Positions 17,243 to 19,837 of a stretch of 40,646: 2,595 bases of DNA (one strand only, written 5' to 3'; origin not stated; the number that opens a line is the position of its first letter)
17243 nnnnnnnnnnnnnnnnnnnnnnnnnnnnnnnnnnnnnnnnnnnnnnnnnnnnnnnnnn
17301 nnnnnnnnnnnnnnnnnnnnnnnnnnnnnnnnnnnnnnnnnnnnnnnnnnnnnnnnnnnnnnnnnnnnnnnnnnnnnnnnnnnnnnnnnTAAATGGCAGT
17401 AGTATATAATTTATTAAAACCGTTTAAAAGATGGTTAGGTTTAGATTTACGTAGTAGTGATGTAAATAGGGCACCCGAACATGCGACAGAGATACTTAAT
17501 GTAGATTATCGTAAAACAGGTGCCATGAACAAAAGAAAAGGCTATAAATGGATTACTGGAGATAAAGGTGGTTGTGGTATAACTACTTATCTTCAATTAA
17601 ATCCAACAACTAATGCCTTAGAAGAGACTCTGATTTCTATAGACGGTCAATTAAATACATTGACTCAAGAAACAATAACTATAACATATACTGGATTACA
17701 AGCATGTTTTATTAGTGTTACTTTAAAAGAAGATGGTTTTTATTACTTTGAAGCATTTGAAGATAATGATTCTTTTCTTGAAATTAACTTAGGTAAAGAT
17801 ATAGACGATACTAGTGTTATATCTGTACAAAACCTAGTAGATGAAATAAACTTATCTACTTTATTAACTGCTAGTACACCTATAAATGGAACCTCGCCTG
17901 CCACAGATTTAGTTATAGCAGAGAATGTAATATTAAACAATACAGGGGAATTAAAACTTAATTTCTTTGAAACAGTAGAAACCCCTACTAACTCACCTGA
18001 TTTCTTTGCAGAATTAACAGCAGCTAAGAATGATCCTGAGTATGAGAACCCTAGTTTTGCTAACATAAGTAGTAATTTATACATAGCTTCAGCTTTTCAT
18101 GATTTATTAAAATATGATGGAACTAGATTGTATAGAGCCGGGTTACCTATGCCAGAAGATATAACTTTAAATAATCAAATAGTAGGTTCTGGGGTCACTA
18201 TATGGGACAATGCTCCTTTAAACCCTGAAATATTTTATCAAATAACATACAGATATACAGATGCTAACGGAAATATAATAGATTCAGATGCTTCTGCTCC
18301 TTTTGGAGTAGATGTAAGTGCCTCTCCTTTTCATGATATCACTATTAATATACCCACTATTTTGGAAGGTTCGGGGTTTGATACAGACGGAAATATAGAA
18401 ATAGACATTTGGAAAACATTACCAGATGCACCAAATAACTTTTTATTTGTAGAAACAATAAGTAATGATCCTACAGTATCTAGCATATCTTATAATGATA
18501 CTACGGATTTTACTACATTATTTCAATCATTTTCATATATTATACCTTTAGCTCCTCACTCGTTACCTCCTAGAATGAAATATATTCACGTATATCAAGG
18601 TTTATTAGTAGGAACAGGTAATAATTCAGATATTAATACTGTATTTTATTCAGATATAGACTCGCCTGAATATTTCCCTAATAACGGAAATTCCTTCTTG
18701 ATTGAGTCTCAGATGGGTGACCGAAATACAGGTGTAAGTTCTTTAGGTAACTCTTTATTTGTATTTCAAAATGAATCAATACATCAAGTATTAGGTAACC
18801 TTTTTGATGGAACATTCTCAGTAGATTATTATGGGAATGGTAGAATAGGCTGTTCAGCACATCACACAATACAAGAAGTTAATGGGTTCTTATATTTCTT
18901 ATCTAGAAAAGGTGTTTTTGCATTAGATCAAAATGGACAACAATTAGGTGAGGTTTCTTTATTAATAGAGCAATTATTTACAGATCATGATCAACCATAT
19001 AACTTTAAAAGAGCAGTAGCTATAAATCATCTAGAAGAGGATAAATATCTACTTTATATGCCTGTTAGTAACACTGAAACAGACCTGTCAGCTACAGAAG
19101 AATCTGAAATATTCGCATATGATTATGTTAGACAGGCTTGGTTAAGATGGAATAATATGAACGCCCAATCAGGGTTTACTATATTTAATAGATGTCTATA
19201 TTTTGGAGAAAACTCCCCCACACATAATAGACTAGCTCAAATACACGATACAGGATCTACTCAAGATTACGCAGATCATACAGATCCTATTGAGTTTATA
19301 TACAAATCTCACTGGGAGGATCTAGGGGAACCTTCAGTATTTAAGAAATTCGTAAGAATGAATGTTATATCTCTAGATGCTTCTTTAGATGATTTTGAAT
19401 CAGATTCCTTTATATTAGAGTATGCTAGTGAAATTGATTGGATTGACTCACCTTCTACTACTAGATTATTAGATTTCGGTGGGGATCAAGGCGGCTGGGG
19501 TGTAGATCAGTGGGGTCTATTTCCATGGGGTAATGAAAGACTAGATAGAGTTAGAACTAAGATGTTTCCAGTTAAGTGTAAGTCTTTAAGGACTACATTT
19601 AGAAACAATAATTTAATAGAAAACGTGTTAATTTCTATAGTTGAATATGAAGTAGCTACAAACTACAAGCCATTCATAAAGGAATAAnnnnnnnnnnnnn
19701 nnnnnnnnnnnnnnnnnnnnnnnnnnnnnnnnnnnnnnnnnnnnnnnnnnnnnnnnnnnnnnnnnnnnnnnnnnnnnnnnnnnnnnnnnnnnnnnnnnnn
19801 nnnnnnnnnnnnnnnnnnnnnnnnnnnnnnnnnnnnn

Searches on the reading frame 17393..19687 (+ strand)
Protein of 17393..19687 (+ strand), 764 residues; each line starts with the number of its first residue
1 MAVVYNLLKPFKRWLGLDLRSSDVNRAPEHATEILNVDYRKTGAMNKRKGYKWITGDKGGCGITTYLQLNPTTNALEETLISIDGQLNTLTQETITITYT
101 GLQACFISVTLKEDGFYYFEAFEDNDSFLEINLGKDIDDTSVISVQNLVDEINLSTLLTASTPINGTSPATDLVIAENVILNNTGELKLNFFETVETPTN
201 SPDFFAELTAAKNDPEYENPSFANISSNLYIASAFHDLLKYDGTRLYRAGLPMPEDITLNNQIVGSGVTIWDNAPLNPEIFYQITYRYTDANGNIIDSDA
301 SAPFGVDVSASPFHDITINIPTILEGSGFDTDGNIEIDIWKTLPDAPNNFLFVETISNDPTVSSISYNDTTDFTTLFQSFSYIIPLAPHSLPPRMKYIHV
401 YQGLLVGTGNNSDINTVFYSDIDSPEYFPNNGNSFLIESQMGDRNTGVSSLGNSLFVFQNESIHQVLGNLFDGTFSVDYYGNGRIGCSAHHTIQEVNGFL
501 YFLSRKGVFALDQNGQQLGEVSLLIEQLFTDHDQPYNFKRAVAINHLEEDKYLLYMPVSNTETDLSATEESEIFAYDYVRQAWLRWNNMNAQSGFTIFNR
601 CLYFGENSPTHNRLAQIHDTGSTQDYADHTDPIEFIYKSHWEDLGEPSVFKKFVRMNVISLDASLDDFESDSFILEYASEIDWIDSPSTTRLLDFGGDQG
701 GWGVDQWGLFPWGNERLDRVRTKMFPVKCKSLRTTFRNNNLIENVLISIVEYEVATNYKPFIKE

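Call 57: search_protein_families(library=phrogs, proteins=[window:17393-19687:+], max_evalue=0.001)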
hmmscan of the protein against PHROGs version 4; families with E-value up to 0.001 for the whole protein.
window:17393-19687:+ (764 aa): 2 families
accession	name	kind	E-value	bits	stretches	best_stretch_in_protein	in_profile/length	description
phrog_3287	-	head and packaging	3.2e-10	40.5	1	381-584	145-342/524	virion structural protein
phrog_511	-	head and packaging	2.5e-06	27.2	1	350-655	527-790/862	internal virion protein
